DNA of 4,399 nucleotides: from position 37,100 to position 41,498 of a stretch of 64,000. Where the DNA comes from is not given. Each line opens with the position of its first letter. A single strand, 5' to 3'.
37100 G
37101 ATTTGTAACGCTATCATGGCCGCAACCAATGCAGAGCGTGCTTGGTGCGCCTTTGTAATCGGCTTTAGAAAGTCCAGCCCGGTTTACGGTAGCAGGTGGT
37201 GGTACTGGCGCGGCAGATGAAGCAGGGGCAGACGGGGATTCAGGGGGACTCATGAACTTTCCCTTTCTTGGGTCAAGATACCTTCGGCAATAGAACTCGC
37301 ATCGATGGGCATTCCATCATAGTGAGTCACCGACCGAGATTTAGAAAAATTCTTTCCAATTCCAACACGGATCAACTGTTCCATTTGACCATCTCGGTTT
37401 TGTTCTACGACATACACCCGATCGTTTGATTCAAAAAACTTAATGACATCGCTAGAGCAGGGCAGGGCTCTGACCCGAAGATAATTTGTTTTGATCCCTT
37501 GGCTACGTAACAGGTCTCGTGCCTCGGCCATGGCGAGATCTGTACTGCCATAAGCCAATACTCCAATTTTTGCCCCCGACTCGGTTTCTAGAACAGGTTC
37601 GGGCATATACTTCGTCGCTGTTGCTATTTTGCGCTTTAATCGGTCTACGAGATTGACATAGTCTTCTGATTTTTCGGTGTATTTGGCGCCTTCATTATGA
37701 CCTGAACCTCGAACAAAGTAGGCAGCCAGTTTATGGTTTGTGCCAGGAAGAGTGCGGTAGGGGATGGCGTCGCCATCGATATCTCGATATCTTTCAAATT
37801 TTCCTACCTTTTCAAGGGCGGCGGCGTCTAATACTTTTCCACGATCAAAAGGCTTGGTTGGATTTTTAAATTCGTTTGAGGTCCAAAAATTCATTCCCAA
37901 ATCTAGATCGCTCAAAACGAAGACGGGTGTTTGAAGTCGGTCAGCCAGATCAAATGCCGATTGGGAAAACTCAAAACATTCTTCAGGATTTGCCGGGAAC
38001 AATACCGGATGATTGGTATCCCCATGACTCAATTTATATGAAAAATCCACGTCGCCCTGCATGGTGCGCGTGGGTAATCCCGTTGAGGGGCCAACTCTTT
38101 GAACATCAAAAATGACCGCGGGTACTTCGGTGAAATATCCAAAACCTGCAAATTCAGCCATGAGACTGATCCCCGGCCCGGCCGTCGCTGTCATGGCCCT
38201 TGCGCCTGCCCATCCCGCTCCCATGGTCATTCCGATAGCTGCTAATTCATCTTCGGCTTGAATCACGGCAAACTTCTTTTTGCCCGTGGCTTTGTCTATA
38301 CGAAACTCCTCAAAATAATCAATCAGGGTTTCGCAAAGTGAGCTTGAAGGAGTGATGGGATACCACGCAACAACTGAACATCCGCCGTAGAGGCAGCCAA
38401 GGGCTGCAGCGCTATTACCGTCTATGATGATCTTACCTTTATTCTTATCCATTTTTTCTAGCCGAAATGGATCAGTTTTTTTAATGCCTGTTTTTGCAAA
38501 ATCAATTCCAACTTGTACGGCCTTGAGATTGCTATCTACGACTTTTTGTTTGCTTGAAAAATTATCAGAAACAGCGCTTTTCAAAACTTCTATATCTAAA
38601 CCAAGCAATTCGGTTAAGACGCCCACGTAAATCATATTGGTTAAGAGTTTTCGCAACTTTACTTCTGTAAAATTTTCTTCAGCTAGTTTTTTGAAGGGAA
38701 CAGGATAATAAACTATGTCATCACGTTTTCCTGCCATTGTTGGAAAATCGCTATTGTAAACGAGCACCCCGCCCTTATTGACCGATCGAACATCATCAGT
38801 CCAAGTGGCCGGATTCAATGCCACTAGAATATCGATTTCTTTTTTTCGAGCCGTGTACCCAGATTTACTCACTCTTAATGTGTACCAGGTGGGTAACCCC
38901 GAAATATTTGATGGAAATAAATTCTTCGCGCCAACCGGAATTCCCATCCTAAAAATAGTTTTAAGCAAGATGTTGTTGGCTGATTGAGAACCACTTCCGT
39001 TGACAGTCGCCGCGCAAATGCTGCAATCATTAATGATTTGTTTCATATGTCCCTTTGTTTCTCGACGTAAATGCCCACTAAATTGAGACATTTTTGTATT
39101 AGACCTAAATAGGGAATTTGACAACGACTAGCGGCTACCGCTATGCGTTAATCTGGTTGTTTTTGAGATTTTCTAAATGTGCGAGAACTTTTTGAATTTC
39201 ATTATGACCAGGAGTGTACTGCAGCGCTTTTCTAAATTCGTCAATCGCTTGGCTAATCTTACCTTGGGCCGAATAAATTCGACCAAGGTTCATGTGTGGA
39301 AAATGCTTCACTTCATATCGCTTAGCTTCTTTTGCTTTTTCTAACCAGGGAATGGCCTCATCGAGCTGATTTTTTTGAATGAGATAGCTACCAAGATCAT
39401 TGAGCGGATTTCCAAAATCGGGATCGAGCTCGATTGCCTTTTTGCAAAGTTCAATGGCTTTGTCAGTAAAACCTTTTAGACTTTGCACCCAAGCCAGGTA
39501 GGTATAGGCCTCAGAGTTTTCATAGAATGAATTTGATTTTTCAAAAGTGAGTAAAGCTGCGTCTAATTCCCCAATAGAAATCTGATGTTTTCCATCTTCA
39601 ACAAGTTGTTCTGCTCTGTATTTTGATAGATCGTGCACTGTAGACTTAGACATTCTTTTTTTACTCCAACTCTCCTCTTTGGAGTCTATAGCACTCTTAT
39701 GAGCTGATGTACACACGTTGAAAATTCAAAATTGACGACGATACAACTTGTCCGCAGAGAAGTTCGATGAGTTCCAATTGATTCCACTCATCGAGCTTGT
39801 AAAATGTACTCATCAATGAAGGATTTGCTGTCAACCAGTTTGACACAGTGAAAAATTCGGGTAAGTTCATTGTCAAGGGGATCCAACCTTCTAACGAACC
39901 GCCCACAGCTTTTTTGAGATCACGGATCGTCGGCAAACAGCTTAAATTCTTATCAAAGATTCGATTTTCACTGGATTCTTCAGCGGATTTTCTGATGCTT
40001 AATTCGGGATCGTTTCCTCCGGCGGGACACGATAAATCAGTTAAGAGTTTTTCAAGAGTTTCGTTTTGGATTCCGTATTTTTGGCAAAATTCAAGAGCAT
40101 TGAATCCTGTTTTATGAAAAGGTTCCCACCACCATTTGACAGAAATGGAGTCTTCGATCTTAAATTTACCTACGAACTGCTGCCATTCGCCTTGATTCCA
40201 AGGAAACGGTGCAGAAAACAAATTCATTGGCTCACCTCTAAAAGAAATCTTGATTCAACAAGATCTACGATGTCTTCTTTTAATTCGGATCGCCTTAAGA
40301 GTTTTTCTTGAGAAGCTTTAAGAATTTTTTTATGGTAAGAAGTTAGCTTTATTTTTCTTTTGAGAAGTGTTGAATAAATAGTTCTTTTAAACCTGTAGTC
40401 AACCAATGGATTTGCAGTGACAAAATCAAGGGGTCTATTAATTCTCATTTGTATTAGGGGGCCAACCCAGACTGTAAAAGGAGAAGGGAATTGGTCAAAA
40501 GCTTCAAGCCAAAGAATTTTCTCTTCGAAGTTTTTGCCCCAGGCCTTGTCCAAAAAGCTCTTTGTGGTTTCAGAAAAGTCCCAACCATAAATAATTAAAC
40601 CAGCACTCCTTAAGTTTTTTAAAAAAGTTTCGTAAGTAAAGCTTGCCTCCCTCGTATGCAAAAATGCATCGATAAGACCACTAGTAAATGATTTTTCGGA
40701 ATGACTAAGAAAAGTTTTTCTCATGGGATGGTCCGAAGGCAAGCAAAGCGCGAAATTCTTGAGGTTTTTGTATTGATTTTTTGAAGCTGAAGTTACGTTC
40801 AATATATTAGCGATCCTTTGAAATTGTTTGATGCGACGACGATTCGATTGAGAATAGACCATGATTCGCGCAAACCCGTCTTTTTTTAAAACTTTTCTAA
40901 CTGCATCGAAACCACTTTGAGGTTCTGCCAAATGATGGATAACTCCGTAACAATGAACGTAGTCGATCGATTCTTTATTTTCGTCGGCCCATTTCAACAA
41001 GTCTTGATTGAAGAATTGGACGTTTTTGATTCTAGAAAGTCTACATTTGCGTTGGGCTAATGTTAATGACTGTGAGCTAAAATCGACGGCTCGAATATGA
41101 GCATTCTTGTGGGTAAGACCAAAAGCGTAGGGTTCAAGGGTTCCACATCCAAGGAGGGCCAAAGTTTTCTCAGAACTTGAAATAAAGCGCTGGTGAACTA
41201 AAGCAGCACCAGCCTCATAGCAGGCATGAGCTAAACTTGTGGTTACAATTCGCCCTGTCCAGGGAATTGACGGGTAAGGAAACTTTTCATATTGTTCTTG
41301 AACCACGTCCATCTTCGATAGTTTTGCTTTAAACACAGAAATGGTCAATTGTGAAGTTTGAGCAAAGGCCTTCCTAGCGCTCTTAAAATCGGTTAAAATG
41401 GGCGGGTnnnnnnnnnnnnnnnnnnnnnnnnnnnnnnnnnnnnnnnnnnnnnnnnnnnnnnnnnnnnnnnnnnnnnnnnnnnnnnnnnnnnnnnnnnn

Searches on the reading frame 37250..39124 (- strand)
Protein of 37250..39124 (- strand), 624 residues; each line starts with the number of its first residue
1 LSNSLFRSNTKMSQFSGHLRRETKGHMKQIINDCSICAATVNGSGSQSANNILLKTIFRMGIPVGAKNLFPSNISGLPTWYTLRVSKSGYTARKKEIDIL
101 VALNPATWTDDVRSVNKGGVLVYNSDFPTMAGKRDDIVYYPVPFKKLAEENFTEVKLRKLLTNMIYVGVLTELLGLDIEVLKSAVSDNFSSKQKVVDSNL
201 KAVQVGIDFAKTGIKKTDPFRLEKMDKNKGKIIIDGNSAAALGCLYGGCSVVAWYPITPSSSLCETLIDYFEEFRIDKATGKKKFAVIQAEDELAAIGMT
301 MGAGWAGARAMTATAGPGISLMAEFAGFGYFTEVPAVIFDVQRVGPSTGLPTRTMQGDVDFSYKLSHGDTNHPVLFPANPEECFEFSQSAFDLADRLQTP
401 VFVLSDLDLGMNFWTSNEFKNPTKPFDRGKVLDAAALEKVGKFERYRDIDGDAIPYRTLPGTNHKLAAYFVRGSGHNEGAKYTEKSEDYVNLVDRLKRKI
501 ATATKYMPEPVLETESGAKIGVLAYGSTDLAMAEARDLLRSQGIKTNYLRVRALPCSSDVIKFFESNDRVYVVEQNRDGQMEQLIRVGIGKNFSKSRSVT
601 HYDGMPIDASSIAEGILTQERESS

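Call 93: search_protein_families(library=pfam, proteins=[window:37250-39124:-], max_evalue=0.001)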
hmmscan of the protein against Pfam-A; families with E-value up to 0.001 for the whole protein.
window:37250-39124:- (624 aa): 3 families
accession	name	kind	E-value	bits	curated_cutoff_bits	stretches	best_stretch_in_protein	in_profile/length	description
PF01855.24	POR_N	-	2.3e-47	162.1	27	1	243-407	2-155/231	Pyruvate flavodoxin/ferredoxin oxidoreductase, thiamine diP-bdg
PF01558.24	POR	-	5.3e-35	121.6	27.4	1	43-207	2-172/173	Pyruvate ferredoxin/flavodoxin oxidoreductase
PF17147.9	PFOR_II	-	0.00055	20.7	27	0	518-592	1-81/102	Pyruvate:ferredoxin oxidoreductase core domain II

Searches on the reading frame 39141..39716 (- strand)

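Call 95: search_protein_families(library=pfam, proteins=[window:39141-39716:-], max_evalue=0.01)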
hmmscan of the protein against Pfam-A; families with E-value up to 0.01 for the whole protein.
window:39141-39716:- (191 aa): 21 families
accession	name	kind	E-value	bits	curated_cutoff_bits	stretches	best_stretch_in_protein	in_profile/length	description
PF07719.23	TPR_2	-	4.8e-19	67.3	27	2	141-171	4-34/34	Tetratricopeptide repeat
PF00515.34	TPR_1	-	7.8e-18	63.9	27.8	2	69-101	2-34/34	Tetratricopeptide repeat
PF13181.12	TPR_8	-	1.3e-16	59.7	25.7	2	142-170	5-33/34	Tetratricopeptide repeat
PF13431.12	TPR_17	-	1.9e-12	46.8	24.4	1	90-122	1-33/34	Tetratricopeptide repeat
PF14559.12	TPR_19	-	3e-12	47.1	25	1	85-132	8-55/68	Tetratricopeptide repeat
PF13414.12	TPR_11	-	5.5e-12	45.6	26.8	1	145-169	1-25/42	TPR repeat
PF13424.12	TPR_12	-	8.1e-12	45.6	30.1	1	105-166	6-73/77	Tetratricopeptide repeat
PF13432.12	TPR_16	-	2.1e-10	41.3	32.7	0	38-100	7-63/65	Tetratricopeptide repeat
PF13428.12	TPR_14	-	8.6e-10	38.8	23.5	0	143-180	6-43/44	Tetratricopeptide repeat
PF13176.12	TPR_7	-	7.8e-09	35.4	27.9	0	142-172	3-35/36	Tetratricopeptide repeat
PF13374.12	TPR_10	-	6.1e-08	32.9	27.5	0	105-129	5-29/42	Tetratricopeptide repeat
PF23914.1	TPR_CcmH_CycH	-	6.2e-06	26.6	42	1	142-181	54-93/158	Cytochrome c-type biogenesis protein H TPR domain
PF13429.12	TPR_15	-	1.6e-05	24.9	26.2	0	114-177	122-185/280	Tetratricopeptide repeat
PF13174.12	TPR_6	-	9.8e-05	23.2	26.3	0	143-167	5-29/33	Tetratricopeptide repeat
PF24575.1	TPR_Slam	-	0.00011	23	35.2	0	145-182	54-91/104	Surface lipoprotein assembly modifier, N-terminal TPR repeats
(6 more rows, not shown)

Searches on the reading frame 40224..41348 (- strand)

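Call 95: search_protein_families(library=pfam, proteins=[window:40224-41348:-], max_evalue=0.01)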
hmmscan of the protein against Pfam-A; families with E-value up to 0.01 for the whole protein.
window:40224-41348:- (374 aa): 7 families
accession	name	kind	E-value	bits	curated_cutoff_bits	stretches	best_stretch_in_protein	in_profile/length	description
PF08242.18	Methyltransf_12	-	1e-13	52.2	30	1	66-159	3-97/98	Methyltransferase domain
PF13847.12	Methyltransf_31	-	3.1e-13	50.1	27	1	66-166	10-113/145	Methyltransferase domain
PF13649.12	Methyltransf_25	-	4.8e-12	46.9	27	1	66-158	4-97/97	Methyltransferase domain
PF08241.18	Methyltransf_11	-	2.5e-11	44.5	21.2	1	66-160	3-93/95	Methyltransferase domain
PF13489.12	Methyltransf_23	-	5.2e-06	26.7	27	1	83-176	45-132/164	Methyltransferase domain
PF01209.24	Ubie_methyltran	-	0.0002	21.3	20.1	1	74-175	61-164/233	ubiE/COQ5 methyltransferase family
PF05175.20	MTS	-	0.0032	17.6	23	1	45-161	17-137/170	Methyltransferase small domain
